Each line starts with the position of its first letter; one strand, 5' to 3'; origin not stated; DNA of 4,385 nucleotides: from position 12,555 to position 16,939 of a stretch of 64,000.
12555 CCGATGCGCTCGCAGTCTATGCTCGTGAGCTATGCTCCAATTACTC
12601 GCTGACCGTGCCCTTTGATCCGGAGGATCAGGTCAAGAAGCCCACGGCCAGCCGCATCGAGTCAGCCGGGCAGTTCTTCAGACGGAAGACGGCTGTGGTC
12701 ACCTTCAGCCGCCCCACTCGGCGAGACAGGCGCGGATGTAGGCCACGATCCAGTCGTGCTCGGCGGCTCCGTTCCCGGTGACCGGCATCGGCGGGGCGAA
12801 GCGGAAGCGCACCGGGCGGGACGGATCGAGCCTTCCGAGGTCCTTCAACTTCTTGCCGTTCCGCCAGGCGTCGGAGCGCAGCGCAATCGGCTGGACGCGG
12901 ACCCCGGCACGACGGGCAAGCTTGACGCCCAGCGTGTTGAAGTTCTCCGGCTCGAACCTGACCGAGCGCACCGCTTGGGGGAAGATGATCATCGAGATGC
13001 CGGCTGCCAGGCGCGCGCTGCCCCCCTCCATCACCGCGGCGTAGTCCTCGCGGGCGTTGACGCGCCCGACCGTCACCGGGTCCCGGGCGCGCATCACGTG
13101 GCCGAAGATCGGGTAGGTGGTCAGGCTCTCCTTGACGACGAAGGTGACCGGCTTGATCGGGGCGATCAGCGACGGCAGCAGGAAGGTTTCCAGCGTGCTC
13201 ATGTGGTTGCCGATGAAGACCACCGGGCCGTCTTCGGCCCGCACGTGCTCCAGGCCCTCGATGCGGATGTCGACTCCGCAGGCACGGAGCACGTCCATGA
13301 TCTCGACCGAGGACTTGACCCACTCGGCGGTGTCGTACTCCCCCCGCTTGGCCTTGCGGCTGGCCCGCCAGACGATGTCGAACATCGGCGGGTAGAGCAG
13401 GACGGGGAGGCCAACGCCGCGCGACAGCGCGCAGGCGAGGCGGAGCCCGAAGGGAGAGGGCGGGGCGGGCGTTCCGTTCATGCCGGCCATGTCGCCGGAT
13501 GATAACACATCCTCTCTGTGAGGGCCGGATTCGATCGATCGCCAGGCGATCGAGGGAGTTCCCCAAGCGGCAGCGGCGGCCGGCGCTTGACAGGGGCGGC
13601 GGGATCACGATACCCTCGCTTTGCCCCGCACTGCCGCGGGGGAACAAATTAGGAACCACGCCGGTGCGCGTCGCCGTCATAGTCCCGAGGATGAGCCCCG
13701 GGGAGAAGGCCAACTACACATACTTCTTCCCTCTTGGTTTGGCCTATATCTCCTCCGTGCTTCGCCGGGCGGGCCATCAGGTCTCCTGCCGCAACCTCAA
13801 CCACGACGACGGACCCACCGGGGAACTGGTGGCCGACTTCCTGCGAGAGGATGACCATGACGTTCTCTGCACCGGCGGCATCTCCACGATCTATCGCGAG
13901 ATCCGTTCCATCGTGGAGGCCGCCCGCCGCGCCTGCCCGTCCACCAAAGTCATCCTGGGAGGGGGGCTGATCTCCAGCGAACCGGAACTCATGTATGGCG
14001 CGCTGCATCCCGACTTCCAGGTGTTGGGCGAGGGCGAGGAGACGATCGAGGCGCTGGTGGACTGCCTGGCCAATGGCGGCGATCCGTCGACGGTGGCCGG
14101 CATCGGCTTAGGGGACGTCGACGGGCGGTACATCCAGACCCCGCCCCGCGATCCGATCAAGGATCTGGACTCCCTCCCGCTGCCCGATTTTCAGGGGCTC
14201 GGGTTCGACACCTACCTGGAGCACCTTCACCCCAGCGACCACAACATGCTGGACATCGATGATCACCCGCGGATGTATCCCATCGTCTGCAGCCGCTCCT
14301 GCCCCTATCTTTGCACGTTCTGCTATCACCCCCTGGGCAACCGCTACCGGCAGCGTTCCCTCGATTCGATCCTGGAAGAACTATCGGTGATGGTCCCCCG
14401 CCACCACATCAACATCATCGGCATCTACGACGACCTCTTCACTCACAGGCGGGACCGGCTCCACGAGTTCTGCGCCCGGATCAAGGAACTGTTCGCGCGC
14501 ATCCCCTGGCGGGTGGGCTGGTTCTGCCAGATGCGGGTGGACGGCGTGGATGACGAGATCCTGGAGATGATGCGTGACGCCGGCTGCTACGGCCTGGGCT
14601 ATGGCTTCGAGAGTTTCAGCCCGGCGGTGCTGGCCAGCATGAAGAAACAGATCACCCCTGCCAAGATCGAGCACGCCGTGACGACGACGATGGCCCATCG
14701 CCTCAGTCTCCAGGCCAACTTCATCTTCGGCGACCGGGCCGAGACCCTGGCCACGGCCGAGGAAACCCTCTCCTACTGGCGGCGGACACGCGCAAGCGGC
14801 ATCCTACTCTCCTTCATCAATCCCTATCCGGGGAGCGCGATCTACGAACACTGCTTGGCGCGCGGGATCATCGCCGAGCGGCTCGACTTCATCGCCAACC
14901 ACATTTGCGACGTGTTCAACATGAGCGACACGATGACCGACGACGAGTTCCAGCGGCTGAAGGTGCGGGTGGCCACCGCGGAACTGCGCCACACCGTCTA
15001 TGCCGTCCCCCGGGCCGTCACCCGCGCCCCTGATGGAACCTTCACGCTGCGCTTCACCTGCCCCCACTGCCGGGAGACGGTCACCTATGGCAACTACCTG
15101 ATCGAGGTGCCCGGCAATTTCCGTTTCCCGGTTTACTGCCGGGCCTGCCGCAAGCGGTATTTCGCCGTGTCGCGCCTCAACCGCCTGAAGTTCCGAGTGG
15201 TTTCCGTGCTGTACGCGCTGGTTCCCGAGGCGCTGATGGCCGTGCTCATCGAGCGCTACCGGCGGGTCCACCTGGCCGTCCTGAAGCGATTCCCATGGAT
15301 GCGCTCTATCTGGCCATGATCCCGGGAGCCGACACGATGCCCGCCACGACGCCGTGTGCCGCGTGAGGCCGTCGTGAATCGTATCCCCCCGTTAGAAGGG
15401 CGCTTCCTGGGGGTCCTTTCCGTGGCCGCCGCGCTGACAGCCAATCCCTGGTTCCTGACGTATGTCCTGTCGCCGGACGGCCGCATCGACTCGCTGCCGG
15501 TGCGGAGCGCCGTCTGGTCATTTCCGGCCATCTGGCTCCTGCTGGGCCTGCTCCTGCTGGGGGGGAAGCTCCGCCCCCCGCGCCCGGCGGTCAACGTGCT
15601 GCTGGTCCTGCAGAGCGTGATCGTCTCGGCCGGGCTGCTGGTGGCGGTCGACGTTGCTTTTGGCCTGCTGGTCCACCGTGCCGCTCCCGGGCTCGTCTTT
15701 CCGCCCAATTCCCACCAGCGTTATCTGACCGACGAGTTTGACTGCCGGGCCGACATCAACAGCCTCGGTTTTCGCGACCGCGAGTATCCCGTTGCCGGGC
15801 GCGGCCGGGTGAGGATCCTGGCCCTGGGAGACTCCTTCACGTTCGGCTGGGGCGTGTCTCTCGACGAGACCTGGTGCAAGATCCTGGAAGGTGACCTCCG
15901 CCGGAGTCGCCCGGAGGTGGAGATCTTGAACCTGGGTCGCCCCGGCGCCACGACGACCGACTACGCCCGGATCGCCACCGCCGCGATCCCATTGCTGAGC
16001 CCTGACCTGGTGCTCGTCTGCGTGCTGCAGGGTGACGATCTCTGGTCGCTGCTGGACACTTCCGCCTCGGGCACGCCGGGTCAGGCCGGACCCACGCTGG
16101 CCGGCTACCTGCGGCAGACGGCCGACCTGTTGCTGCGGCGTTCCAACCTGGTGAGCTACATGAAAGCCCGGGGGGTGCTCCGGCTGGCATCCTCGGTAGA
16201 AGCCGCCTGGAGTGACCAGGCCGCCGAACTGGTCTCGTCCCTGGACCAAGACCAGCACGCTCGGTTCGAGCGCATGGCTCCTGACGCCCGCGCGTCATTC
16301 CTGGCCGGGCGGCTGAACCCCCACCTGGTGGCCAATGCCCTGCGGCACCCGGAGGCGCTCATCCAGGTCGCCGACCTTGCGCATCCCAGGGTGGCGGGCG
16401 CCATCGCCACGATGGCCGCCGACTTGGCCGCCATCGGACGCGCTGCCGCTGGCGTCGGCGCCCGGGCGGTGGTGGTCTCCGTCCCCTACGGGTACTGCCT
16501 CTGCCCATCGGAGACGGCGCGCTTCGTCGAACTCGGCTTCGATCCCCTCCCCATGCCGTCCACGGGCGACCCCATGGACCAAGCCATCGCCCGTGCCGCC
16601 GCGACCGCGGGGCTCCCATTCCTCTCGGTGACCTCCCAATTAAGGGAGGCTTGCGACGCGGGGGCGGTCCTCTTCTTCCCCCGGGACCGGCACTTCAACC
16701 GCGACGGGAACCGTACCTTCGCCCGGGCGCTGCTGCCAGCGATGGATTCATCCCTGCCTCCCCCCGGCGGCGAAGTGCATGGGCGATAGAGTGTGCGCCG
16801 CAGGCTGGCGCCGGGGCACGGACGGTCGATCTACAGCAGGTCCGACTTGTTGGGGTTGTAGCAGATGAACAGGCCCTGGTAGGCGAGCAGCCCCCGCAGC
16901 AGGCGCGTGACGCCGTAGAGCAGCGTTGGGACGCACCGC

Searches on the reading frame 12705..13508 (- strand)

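Call 97: search_protein_families(library=pfam, proteins=[window:12705-13508:-], max_evalue=0.001)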
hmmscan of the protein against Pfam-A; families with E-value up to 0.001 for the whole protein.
window:12705-13508:- (267 aa): 1 family
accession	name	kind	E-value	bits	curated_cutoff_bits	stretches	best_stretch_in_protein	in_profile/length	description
PF01553.26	Acyltransferase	-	6.5e-14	52.3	23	1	81-210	2-131/132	Acyltransferase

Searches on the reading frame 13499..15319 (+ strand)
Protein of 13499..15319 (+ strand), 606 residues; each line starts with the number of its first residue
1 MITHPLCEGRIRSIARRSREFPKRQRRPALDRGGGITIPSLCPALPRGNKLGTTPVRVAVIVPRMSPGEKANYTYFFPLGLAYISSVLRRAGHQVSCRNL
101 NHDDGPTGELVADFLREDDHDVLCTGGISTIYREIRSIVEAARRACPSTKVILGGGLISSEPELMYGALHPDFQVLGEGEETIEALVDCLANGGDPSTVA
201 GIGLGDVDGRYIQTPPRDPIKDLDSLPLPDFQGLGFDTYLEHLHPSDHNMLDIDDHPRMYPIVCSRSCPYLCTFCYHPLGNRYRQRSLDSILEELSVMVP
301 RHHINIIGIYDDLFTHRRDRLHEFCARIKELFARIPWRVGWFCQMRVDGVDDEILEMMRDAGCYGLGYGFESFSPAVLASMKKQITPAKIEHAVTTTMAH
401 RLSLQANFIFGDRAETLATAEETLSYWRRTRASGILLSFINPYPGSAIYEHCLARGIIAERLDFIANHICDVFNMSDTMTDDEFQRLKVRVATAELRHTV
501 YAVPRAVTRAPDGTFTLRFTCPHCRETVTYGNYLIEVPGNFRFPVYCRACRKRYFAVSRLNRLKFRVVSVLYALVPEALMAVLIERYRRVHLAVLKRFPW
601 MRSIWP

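Call 50: search_protein_families(library=pfam, proteins=[window:13499-15319:+], max_evalue=0.001)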
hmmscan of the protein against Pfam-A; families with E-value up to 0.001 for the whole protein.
window:13499-15319:+ (606 aa): 2 families
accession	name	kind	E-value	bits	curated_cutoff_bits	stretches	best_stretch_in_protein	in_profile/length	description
PF02310.24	B12-binding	-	9.4e-15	55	32.1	1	76-187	12-121/121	B12 binding domain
PF04055.27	Radical_SAM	-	3.1e-13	50.7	29.5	1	263-424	2-163/166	Radical SAM superfamily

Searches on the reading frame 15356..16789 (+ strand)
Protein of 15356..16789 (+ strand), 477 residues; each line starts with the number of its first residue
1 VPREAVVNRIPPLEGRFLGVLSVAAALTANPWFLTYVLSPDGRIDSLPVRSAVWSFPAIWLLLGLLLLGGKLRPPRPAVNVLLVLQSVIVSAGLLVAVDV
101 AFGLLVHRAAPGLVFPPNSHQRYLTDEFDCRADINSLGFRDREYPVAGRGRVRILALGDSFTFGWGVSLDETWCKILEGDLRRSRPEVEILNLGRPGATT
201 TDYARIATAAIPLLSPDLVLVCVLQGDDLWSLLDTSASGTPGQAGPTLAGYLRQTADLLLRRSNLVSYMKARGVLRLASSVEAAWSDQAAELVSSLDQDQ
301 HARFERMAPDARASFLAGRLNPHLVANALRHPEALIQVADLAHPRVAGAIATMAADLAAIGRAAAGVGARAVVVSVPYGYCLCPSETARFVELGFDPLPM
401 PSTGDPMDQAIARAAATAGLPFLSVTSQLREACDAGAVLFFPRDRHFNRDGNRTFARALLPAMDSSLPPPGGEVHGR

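Call 50: search_protein_families(library=pfam, proteins=[window:15356-16789:+], max_evalue=0.001)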
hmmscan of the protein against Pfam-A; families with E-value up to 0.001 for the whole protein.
window:15356-16789:+ (477 aa): 2 families
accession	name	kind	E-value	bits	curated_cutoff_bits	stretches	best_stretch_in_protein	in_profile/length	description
PF13472.12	Lipase_GDSL_2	-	6e-12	46.9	32.9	1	156-223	1-70/178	GDSL-like Lipase/Acylhydrolase family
PF00657.28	Lipase_GDSL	-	0.00041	21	23.6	0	154-231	1-92/208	GDSL-like Lipase/Acylhydrolase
